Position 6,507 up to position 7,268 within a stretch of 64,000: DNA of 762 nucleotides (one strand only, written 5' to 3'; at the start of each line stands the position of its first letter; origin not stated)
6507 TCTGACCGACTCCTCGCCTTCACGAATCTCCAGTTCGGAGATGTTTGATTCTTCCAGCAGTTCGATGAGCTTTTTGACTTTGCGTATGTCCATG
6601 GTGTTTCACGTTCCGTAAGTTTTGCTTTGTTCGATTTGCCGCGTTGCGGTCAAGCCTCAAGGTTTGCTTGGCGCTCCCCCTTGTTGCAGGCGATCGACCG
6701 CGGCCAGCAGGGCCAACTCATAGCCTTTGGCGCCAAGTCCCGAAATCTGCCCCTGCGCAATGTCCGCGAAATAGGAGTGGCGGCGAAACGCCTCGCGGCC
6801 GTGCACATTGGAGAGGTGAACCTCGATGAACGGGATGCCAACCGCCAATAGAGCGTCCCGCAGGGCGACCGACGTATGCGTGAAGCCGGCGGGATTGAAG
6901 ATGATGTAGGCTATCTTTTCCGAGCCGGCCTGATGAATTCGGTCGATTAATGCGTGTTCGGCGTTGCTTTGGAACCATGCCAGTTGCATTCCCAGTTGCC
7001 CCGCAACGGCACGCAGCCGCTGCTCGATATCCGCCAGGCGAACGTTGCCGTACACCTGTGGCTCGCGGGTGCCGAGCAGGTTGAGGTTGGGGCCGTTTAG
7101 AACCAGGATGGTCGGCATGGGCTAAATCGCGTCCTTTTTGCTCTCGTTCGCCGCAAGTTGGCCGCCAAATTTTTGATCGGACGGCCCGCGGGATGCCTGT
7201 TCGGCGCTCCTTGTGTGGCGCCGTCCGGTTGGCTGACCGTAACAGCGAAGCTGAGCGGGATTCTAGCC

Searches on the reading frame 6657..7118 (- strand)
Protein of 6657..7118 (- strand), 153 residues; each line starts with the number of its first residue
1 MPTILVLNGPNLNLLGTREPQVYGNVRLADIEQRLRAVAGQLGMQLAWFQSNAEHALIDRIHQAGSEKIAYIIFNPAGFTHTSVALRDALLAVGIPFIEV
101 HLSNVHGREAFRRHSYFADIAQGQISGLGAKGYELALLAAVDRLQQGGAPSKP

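Call 14: search_protein_families(library=pfam, proteins=[window:6657-7118:-], max_evalue=0.001)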
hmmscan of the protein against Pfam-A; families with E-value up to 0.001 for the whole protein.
window:6657-7118:- (153 aa): 1 family
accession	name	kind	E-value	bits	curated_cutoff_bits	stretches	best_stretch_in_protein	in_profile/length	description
PF01220.24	DHquinase_II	-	3.3e-58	195.7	23.3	1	4-140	2-137/138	Dehydroquinase class II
